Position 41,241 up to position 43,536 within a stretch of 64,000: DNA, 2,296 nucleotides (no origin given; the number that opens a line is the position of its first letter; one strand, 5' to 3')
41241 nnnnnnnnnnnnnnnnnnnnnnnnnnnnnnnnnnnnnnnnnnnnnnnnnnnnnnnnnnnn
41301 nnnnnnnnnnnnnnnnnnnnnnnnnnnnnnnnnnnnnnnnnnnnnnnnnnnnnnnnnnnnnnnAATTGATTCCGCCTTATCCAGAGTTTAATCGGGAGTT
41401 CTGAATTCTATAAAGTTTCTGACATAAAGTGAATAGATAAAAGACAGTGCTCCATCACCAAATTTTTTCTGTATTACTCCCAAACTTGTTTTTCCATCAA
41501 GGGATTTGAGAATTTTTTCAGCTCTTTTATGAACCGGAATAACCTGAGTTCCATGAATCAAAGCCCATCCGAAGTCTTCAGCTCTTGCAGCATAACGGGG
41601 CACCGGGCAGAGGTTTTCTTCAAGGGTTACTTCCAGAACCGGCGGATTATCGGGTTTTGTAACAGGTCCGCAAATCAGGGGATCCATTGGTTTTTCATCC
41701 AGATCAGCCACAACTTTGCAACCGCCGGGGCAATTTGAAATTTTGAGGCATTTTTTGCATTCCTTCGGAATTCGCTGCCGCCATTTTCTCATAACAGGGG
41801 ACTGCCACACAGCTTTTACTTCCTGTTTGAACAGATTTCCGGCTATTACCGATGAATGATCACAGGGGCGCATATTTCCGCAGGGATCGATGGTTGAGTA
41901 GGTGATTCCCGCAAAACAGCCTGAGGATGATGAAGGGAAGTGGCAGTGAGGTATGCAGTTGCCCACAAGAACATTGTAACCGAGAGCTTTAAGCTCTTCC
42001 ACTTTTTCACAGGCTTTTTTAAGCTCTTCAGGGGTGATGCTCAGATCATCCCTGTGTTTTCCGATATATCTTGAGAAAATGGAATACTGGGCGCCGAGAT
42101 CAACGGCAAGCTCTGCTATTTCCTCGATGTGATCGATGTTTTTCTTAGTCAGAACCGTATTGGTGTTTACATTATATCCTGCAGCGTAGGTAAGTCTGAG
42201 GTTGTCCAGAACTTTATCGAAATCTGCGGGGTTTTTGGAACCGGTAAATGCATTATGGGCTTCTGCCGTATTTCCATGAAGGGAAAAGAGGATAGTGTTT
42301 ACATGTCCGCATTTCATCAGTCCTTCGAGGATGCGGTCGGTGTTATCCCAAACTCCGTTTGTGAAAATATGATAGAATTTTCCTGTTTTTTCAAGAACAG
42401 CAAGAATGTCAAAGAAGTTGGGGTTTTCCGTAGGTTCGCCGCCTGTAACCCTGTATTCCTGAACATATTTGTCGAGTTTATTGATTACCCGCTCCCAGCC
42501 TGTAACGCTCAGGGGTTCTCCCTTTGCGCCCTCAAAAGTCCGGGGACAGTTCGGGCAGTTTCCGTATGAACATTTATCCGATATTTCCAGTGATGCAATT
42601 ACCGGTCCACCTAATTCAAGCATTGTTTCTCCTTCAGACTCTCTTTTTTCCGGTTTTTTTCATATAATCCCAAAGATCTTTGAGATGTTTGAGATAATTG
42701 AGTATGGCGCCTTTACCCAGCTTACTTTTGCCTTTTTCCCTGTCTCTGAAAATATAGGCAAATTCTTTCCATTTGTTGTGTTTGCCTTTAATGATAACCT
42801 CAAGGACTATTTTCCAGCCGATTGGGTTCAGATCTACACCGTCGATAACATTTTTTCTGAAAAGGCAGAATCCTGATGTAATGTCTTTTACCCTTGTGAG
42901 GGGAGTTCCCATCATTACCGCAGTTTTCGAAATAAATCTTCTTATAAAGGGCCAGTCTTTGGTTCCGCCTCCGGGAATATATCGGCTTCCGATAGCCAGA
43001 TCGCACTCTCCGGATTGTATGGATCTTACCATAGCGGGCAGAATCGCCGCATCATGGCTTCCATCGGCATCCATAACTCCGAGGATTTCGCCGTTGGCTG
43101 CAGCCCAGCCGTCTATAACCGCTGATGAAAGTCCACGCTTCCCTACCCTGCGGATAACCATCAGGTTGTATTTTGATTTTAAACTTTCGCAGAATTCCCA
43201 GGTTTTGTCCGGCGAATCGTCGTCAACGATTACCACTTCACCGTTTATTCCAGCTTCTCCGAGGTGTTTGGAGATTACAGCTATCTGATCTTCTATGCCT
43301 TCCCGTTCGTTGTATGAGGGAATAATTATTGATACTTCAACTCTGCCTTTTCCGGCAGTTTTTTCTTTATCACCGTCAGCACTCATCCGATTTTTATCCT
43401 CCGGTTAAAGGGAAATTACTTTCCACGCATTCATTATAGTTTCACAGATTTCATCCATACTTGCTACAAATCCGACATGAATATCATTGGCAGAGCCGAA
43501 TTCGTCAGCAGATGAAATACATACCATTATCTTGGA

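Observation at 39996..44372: Five-gene operon coupling a non-canonical radical SAM/SPASM enzyme (with C-terminal PqqD/RRE-like domain) to GT2, DsrE-like, LOG-like and CoADR-like genes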

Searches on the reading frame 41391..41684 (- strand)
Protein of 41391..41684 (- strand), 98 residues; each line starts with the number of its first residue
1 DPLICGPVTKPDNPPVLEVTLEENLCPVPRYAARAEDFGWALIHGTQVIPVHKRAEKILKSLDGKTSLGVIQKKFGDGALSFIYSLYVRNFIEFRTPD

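Call 22: search_protein_families(library=pfam, proteins=[window:41391-41684:-], max_evalue=10)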
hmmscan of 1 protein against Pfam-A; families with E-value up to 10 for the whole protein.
seq(98 aa): 0 families

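Call 23: find_related_loci(query=A3, collection=metagenome_contigs, flank=10000)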
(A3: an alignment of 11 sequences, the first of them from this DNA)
Query A3 (98 aa) in metagenome_contigs; peptide patterns used: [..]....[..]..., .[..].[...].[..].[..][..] (x = any residue, [..] = any of these).
246 stretches matched a pattern; 18 encode a relative of the query (tblastn E <= 1e-3); 18 distinct loci.
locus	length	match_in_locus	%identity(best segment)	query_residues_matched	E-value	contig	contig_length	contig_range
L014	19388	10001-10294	70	1-98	8e-47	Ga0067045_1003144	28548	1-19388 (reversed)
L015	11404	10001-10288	68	1-96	7e-41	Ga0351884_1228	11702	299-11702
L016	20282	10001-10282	64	1-95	3e-39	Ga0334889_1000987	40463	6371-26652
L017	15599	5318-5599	63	1-95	2e-38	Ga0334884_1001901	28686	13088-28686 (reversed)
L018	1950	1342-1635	60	1-98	6e-37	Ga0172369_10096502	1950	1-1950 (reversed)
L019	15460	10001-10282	63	1-95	7e-37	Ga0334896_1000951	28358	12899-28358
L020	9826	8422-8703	63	1-95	4e-36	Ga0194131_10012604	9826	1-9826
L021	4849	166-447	63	1-95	4e-36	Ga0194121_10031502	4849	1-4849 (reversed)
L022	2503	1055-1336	59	1-95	2e-35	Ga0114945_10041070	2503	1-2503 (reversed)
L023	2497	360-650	58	1-98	4e-34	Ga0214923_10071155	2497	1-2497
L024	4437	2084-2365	58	1-95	8e-34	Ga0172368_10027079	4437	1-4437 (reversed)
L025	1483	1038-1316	56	1-95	8e-32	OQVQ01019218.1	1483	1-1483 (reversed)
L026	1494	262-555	54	1-98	5e-31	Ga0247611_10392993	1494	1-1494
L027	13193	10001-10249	58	12-94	1e-30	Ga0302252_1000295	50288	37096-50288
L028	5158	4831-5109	55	1-95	1e-30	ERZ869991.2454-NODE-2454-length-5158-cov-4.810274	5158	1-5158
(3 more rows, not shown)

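Call 39: search_protein_families(library=pfam, proteins=[L014:3651-4229:+, L024:2392-3774:+], max_evalue=0.1)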
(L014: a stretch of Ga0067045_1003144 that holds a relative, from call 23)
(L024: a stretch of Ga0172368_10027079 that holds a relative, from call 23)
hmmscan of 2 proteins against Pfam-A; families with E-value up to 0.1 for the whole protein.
L014:3651-4229:+ (192 aa): 4 families
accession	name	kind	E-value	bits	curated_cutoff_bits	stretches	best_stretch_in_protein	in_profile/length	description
PF07963.17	N_methyl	-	2.6e-07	30.4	21.2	1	13-37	3-27/27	Prokaryotic N-terminal methylation motif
PF04185.19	Phosphoesterase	-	0.0065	16.1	23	1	52-101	260-312/356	Phosphoesterase family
PF11773.13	ComGE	-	0.019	15.3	25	1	20-69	3-52/82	Competence system putative prepilin ComGE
PF03517.19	Voldacs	-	0.043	14.4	22.1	0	149-178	9-38/138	Regulator of volume decrease after cellular swelling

L024:2392-3774:+ (460 aa): 0 families

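Call 45: search_protein_families(library=ncbifam, proteins=[L024:427-1116:+, L028:3265-3822:+, L024:2392-3774:+], max_evalue=0.1)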
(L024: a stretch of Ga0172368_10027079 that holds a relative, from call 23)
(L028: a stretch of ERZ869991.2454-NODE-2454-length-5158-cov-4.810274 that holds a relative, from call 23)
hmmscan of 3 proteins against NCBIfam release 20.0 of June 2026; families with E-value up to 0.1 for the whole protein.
L024:427-1116:+ (229 aa): 0 families

L028:3265-3822:+ (185 aa): 0 families

L024:2392-3774:+ (460 aa): 0 families

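Call 47: predict_structure(alignment_id=A3)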
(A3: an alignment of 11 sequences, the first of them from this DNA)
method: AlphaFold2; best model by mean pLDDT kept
length: 98 residues; sequences in the alignment: 11
mean_pLDDT: 86.5   pTM: 0.78
mean pLDDT of the five models: 86.5, 84.3, 67.4, 62.2, 59.5
residues with pLDDT >= 90: 62; 70-90: 21; 50-70: 15; < 50: 0
segments of 3 or more residues with pLDDT < 50: none
pLDDT, mean of each block of 10 residues (from residue 1): 74 60 90 91 91 94 95 94 90 87
secondary structure, 60 per line:
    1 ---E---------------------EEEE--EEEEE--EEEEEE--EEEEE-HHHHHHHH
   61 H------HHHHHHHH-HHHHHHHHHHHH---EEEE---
elements in order: E26-29 E32-36 E39-44 E47-51 H53-61 H68-75 H77-88 E92-95

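Call 50: search_solved_structures(query=A3, max_evalue=10)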
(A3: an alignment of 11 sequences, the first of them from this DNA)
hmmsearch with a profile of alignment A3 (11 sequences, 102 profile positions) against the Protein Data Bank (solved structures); distinct sequences matched with E-value up to 10: 3.
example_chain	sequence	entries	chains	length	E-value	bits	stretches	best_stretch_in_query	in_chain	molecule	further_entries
3g2b_A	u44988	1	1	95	0.19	14.8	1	20-75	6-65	Coenzyme PQQ synthesis protein D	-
5yz2_A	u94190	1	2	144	0.9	12.6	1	8-76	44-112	Magnesium and cobalt efflux protein CorC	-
8xi2_Q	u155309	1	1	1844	1.7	11.7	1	35-73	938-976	Intron-binding protein aquarius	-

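Call 51: search_protein_families(library=pfam, alignment_id=A3, max_evalue=10)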
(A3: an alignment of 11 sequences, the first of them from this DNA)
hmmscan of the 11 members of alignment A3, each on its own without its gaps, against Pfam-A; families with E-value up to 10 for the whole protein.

A. member 1, seq(98 aa): 0 families

B. families by the number of members that match (of 11 scanned): 1 family
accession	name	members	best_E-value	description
PF19603.4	DUF6108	1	0.038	Family of unknown function (DUF6108)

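Call 52: fold_search(model_id=the predicted structure, library=pdb)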
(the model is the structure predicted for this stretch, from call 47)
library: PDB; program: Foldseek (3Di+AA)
matches with E <= 10: 185; with E <= 0.001: 0
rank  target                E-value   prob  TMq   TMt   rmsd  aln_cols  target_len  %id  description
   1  7vzq_A                8.1e-03  1.00  0.52  0.09   5.0        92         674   20  The structure of GdmN V24Y/G157A/R158A/G188R mutant in complex with carbamoyl adenylate intermediate (released 2022-11-16)
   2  7vzu_A                9.2e-03  1.00  0.52  0.09   5.0        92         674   20  The structure of GdmN Y82F mutant (released 2022-11-16)
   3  7vyj_B                1.5e-02  0.99  0.51  0.09   4.6        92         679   22  The structure of GdmN in complex with carbamoyl adenylate intermediate (released 2022-11-16)
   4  4bs9                  4.3e-02  0.99  0.56  0.10   3.2        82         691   15  Structure of the heterocyclase TruD (released 2013-11-06)
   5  8pz5_A                4.6e-02  0.93  0.49  0.13   3.7        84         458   18  Structure of ThcOx, solved at wavelength 3.099 A (released 2023-10-25)
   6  8t19_A                5.6e-02  0.99  0.56  0.62   3.2        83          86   13  RiPP precursor peptide recognition element (RRE) domain of Ocin-ThiF-like partner protein, PbtF, bound to an 8 residue (released 2024-06-12)
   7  5lq4_B                7.3e-02  0.89  0.45  0.12   3.6        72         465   18  The Structure of ThcOx, the First Oxidase Protein from the Cyanobactin Pathways (released 2016-11-09)
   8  5lq4_A                8.3e-02  0.85  0.45  0.12   3.7        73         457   18  The Structure of ThcOx, the First Oxidase Protein from the Cyanobactin Pathways (released 2016-11-09)
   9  9s2t                  8.8e-02  0.87  0.49  0.09   4.5        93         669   19  Carbamoyl transferase NovN involved in Novobiocin biosynthesis (released 2025-07-30)
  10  6gri_2                1.2e-01  0.89  0.49  0.22   3.4        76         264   16  E. coli Microcin synthetase McbBCD complex (released 2019-01-30)
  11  6jx3_B                2.5e-01  0.82  0.48  0.55   3.6        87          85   14  Lasso peptide synthetase B1 complexed with the leader peptide (released 2019-06-26)
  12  9o5d_D                5.0e-01  0.66  0.51  0.16   5.6        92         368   20  The KICSTOR-GATOR1-SAMTOR complex (released 2026-01-21)
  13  6gos_2                6.1e-01  0.41  0.45  0.19   4.0        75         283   19  E. coli Microcin synthetase McbBCD complex with pro-MccB17 bound (released 2019-01-30)
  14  5v1v_A                6.9e-01  0.44  0.46  0.50   4.1        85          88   13  TbiB1 in Complex with the TbiA(alpha) Leader Peptide (released 2018-09-05)
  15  3h5r_C                7.4e-01  0.60  0.49  0.17   2.9        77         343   14  Crystal structure of E. coli MccB + Succinimide (released 2009-06-16)
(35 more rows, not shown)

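Call 93: search_protein_representatives(alignment_id=A3)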
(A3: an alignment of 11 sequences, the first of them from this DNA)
Query: 11 sequences, 102 profile positions. Proteins with E-value up to 0.001 (for the whole library): 177; up to 1e-10: 65; up to 1e-30: 9. The best 150 are listed.
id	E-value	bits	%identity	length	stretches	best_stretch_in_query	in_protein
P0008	2.3e-44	165.5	-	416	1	1-101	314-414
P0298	3.0e-38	145.9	-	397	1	1-100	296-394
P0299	5.8e-38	144.9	-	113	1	1-98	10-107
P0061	1.3e-37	143.8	-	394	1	1-100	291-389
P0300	4.2e-37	142.2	-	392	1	1-98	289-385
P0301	6.8e-37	141.5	-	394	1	1-97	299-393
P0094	9.7e-36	137.8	-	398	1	1-97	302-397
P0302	1.4e-35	137.3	-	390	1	1-98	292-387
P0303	4.9e-32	125.9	-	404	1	1-98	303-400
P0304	3.1e-30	120.1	-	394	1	1-96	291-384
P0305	2.1e-28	114.2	-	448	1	1-98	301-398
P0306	2.4e-24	101.2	-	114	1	1-99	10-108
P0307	9.6e-24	99.3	-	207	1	1-96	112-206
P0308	2.6e-22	94.7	-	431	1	1-97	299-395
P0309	4.0e-20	87.7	-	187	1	1-98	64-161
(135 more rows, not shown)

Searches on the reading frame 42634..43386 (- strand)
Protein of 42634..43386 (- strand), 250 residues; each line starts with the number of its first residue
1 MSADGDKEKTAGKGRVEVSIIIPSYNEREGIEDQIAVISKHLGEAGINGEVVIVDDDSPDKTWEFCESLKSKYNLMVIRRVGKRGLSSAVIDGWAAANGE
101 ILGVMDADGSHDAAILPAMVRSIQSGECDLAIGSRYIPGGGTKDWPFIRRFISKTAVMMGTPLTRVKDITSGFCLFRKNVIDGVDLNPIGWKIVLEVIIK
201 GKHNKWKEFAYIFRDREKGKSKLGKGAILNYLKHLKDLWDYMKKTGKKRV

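Call 3: search_protein_families(library=pfam, proteins=[window:42634-43386:-], max_evalue=0.01)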
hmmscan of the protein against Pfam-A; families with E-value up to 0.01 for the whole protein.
window:42634-43386:- (250 aa): 3 families
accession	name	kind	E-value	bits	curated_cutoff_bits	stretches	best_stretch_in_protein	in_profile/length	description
PF00535.33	Glycos_transf_2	-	1.6e-28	100.2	23.3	1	19-181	1-164/168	Glycosyl transferase family 2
PF13641.12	Glyco_tranf_2_3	-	0.00013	22.5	27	1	18-121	3-109/230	Glycosyltransferase like family 2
PF10111.15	Glyco_tranf_2_2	-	0.0019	18.1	27.3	1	19-125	1-108/276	Glycosyltransferase like family 2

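Call 4: search_protein_families(library=ncbifam, proteins=[window:42634-43386:-], max_evalue=0.01)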
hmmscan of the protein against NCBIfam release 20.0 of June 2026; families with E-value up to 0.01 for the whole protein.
window:42634-43386:- (250 aa): 21 families
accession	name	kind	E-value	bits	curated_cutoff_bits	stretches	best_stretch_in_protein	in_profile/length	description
NF058614.1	PPMAGASynPpgS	equivalog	4.1e-16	59.1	370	1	18-207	2-188/226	polyprenyl-phospho-N-acetylgalactosaminyl synthase PpgS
NF047588.1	GlcsyltransPgfSStrep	equivalog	7.7e-14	51.6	500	1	17-231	2-213/308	glycosyltransferase PgfS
TIGR04182.1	glyco_TIGR04182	equivalog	1.5e-13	50.8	325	1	17-207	1-184/293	S-layer glycoprotein N-glycosyltransferase AglJ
TIGR03937.1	PgaC_IcaA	equivalog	5e-13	48.8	422.3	1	9-125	38-152/407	poly-beta-1,6-N-acetyl-D-glucosamine synthase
TIGR03965.1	mycofact_glyco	equivalog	7e-11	41.7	280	1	15-131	73-187/467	mycofactocin biosynthesis glycosyltransferase MftF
NF041875.1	EPS_EpsD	equivalog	8e-10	38.6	370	1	18-150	1-130/325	exopolysaccharide biosynthesis glycosyltransferase EpsD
TIGR04283.1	glyco_like_mftF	equivalog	1.8e-09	37.5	182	1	18-124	1-98/221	TIGR04283 family arsenosugar biosynthesis glycosyltransferase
NF010496.0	PRK13915.1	equivalog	2e-09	37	262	1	11-110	26-128/307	glucosyl-3-phosphoglycerate synthase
NF007482.0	PRK10073.1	equivalog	9.6e-09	34.7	423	1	16-148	6-136/334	glycosyltransferase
NF041391.1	DPhHxTase_Halo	equivalog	4.6e-08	32.3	375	1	24-186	3-155/213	dolichyl-phosphate hexose transferase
NF007986.1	PRK10714.1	equivalog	7.3e-08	31.8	529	1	17-130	7-121/316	undecaprenyl-phosphate 4-deoxy-4-formamido-L-arabinose transferase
NF038302.1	EPS_HpsE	equivalog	3e-07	29.7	300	1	17-112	2-100/307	hormogonium polysaccharide biosynthesis glycosyltransferase HpsE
NF047683.1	TeichurnBiosyTuaG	equivalog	4.2e-06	26.6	400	1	16-114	6-102/252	teichuronic acid biosynthesis protein TuaG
TIGR04009.1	wcaE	equivalog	5.2e-06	25.9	369.2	1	18-113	3-98/248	colanic acid biosynthesis glycosyltransferase WcaE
TIGR03469.1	HpnB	hypoth_equivalog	2.1e-05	23.8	379.25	1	11-131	39-168/386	hopene-associated glycosyltransferase HpnB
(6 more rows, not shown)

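Call 65: search_protein_families(library=padloc, proteins=[window:42634-43386:-], max_evalue=0.01)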
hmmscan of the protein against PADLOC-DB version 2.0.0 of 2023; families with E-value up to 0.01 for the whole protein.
window:42634-43386:- (250 aa): 0 families
